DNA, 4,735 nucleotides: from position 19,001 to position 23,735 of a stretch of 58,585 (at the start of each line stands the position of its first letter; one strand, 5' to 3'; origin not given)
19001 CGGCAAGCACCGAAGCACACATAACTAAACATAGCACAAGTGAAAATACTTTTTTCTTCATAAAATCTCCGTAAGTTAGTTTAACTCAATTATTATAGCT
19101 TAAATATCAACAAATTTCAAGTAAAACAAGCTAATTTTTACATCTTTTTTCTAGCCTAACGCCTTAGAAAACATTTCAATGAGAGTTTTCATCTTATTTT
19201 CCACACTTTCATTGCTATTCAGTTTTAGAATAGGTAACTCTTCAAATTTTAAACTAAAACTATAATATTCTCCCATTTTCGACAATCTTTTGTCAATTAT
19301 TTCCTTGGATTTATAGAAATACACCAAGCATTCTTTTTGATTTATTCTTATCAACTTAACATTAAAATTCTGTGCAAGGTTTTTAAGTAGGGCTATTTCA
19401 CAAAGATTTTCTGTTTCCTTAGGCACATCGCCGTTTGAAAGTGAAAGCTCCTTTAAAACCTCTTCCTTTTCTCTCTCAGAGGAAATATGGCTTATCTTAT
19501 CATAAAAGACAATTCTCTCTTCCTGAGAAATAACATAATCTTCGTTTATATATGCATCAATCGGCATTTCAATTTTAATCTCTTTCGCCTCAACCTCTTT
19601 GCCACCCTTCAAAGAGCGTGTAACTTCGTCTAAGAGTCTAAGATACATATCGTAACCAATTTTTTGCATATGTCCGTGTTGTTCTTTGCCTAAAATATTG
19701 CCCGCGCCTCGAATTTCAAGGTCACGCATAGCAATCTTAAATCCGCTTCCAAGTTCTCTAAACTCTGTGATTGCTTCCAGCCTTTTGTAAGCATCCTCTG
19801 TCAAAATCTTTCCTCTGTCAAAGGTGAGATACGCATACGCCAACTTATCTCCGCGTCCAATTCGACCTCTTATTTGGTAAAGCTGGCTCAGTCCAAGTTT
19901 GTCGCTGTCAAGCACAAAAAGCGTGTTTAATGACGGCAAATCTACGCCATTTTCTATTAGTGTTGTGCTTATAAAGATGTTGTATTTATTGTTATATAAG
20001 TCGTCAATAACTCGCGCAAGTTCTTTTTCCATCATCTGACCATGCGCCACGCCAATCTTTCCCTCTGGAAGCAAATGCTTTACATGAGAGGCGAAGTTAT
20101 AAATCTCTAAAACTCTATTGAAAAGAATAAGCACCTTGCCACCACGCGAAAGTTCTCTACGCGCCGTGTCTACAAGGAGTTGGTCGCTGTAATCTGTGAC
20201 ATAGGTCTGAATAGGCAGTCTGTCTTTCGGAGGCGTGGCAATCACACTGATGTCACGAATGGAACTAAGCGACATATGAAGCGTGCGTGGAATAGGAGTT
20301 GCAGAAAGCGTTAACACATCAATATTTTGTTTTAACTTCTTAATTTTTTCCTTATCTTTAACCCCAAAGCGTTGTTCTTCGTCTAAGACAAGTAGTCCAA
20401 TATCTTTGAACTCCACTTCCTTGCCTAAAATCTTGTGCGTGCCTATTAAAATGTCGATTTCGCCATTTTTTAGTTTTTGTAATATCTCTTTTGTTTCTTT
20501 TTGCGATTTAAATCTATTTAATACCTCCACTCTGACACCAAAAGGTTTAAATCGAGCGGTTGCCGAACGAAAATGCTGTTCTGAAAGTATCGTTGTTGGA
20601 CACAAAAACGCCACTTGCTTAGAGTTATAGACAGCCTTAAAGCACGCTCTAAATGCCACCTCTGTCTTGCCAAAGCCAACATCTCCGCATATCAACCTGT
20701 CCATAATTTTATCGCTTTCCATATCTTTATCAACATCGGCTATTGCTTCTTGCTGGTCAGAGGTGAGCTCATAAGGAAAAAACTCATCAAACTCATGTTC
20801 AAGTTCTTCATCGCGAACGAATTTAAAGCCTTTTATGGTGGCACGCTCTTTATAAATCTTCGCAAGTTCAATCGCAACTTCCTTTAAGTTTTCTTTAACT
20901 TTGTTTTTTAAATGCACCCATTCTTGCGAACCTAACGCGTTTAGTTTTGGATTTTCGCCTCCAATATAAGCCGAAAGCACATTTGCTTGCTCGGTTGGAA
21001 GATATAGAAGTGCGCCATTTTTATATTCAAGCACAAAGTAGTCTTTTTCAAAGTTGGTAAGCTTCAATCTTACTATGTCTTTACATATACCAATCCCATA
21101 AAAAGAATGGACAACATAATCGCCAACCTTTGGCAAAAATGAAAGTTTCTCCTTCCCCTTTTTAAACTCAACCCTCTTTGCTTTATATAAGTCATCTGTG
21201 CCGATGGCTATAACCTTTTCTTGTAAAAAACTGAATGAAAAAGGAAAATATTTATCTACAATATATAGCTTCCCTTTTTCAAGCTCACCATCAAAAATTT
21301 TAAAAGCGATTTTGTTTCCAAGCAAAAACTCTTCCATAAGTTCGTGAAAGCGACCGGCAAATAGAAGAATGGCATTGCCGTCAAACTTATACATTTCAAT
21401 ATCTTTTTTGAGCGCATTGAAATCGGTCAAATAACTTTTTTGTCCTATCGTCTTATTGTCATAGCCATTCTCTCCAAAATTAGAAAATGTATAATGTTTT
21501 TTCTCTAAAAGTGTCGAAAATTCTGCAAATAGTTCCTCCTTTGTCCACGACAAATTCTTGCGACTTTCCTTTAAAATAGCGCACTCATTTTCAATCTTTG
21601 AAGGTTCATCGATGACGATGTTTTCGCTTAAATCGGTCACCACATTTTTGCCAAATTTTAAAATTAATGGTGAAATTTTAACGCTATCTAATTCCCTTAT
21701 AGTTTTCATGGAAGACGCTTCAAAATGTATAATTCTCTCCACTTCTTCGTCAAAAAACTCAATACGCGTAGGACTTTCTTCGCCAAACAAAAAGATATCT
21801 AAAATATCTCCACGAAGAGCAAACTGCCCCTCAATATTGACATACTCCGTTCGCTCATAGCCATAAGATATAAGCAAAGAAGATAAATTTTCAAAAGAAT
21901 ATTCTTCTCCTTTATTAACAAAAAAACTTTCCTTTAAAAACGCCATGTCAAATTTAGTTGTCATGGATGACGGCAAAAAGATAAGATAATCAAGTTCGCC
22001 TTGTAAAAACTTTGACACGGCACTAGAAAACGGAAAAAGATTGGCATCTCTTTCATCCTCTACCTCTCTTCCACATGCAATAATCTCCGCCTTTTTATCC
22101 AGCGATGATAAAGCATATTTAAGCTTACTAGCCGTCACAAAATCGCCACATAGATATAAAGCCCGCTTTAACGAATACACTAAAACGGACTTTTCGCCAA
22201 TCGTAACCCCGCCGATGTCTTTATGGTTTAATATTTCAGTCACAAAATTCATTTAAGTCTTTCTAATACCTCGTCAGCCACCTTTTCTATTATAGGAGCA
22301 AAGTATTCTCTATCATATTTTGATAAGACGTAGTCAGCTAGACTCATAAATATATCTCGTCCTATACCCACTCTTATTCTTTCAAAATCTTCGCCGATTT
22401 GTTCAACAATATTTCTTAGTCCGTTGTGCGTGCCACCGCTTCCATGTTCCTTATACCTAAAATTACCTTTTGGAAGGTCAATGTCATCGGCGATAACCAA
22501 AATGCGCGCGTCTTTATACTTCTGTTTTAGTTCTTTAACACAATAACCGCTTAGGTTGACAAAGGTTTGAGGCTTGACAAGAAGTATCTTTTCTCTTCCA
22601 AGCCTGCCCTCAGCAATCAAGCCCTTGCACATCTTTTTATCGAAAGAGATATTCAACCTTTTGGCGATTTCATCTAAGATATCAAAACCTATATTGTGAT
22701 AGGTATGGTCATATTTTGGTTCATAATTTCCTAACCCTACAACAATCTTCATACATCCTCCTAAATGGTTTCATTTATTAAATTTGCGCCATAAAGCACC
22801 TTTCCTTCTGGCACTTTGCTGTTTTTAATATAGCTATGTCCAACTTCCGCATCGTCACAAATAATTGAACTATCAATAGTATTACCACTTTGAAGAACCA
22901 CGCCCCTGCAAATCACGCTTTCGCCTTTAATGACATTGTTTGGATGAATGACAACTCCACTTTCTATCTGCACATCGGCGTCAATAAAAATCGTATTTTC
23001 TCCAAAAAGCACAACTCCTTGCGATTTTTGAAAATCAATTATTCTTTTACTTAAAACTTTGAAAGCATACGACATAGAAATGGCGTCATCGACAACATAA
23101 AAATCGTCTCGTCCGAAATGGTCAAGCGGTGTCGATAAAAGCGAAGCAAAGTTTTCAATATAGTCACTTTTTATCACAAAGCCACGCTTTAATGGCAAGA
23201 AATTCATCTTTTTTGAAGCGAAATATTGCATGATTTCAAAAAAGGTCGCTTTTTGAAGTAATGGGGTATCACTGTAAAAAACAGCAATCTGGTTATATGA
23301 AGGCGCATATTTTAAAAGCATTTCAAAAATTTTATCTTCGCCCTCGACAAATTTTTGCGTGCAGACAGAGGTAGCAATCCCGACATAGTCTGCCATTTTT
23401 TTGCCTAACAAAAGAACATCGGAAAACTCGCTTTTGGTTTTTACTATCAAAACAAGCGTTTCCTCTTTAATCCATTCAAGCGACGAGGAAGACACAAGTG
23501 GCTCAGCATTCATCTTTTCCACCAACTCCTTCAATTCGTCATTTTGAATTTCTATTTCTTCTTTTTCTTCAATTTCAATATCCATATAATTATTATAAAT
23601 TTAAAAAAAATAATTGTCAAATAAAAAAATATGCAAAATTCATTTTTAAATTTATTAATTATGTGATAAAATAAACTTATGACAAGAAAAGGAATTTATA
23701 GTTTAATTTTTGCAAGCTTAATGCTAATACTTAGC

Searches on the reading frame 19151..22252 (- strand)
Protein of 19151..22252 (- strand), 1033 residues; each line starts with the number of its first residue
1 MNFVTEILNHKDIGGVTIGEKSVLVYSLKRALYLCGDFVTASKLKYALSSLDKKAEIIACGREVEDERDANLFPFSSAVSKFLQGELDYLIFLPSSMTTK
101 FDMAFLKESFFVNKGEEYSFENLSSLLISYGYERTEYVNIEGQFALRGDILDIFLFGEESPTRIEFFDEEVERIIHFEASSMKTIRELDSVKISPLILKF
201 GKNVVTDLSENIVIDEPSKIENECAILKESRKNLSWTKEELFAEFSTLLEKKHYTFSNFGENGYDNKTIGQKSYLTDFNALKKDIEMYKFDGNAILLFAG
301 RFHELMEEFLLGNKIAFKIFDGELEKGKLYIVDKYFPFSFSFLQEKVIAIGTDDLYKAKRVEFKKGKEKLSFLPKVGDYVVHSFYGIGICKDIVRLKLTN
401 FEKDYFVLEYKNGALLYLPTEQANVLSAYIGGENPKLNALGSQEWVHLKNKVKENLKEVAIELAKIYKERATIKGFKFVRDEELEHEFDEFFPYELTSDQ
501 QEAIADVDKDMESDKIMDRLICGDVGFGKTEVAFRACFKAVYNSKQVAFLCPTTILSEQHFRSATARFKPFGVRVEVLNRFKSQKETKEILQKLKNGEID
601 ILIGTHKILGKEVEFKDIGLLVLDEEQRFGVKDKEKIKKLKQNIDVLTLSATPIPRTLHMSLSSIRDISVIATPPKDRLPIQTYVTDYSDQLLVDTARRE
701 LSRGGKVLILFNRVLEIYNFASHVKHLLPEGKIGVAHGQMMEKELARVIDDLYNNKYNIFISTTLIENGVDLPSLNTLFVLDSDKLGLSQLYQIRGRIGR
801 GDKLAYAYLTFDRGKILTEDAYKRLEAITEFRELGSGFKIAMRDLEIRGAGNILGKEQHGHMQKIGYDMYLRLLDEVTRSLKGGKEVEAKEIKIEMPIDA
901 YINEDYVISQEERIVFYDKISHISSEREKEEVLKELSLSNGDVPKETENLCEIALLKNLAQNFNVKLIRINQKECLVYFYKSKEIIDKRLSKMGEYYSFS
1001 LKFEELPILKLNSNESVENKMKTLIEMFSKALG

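Call 30: search_protein_families(library=pfam, proteins=[window:19151-22252:-], max_evalue=0.001)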
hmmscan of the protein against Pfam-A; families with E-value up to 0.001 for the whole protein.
window:19151-22252:- (1033 aa): 6 families
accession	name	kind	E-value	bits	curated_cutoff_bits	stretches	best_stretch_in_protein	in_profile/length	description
PF00270.35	DEAD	-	1.6e-25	90.2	26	1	497-658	1-164/167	DEAD/DEAH box helicase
PF17757.6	UvrB_inter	-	7.7e-22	77.7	22.9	1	112-195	3-87/91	UvrB interaction domain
PF00271.37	Helicase_C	-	2e-20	73.5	23.5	1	700-800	11-108/110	Helicase conserved C-terminal domain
PF03461.20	TRCF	-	1e-17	64.7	25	1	897-985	2-90/95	TRCF domain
PF02559.22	CarD_TRCF_RID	-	1.4e-14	54.3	23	1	375-430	2-57/57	CarD-like/TRCF RID domain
PF04851.21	ResIII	-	2.4e-10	41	22.5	1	494-653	2-162/164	Type III restriction enzyme, res subunit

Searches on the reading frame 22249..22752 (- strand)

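Call 30: search_protein_families(library=pfam, proteins=[window:22249-22752:-], max_evalue=0.001)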
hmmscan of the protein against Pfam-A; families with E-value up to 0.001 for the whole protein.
window:22249-22752:- (167 aa): 1 family
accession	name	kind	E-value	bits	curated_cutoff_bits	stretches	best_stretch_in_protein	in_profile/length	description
PF01195.25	Pept_tRNA_hydro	-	1e-51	175.8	27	1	3-163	1-164/183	Peptidyl-tRNA hydrolase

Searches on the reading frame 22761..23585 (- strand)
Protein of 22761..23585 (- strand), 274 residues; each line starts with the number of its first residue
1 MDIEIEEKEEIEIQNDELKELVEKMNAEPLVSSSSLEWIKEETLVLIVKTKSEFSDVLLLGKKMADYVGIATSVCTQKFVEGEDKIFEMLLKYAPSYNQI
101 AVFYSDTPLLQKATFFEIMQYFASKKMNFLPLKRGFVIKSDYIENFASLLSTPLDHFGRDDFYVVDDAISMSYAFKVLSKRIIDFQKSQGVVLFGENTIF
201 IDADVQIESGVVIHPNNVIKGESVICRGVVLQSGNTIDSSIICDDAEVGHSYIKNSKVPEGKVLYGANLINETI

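Call 30: search_protein_families(library=pfam, proteins=[window:22761-23585:-], max_evalue=0.001)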
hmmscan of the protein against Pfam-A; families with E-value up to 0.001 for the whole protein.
window:22761-23585:- (274 aa): 1 family
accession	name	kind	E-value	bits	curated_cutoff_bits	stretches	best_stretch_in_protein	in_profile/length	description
PF00132.30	Hexapep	-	0.0001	22.2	27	1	204-237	1-34/36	Bacterial transferase hexapeptide (six repeats)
